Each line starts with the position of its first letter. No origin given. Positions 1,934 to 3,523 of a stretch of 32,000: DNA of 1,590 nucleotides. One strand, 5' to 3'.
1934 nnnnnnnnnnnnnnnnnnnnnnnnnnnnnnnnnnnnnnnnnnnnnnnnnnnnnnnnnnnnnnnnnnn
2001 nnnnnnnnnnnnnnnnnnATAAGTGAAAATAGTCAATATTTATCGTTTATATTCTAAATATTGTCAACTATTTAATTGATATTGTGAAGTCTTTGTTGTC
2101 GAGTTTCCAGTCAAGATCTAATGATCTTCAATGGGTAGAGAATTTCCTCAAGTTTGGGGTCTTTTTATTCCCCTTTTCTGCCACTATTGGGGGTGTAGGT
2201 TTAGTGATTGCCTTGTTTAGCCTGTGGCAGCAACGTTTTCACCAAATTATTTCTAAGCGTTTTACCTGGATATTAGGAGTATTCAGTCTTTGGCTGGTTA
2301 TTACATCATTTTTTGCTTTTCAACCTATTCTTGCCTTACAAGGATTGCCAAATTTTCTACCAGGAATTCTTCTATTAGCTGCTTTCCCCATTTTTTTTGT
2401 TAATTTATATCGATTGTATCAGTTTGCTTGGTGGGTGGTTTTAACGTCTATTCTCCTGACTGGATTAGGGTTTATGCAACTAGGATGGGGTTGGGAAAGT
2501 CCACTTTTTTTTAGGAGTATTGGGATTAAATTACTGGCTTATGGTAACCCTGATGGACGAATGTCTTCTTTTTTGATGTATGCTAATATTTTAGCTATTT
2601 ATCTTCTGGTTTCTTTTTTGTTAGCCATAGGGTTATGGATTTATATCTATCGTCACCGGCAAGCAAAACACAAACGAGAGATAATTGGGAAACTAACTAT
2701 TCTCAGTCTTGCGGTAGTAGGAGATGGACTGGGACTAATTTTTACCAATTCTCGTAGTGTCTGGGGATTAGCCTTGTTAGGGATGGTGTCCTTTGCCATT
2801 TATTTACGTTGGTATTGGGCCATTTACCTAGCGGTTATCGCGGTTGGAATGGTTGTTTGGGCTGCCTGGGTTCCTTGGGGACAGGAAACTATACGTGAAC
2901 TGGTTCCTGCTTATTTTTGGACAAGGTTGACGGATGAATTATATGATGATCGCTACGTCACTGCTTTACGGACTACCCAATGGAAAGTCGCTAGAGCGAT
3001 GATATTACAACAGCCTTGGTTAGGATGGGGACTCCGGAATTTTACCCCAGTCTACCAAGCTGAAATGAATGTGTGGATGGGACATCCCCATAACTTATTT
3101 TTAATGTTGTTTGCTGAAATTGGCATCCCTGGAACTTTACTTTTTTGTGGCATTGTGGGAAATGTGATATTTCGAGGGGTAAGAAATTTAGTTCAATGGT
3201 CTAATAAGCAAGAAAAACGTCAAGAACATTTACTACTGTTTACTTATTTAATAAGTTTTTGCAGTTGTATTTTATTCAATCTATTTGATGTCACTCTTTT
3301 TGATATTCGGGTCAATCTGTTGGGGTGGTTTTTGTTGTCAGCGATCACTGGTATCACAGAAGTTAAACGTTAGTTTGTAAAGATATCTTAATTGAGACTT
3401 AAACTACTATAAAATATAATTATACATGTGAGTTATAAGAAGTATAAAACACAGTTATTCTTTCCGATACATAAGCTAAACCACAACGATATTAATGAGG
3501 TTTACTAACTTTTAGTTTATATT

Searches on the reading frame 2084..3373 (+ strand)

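Call 7: search_protein_families(library=pfam, proteins=[window:2084-3373:+], max_evalue=0.00001)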
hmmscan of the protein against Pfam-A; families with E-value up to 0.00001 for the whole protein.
window:2084-3373:+ (429 aa): 1 family
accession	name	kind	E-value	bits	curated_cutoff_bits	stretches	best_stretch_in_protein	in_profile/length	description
PF04932.20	Wzy_C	-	2.8e-18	66.6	31.7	1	210-355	2-149/149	O-Antigen ligase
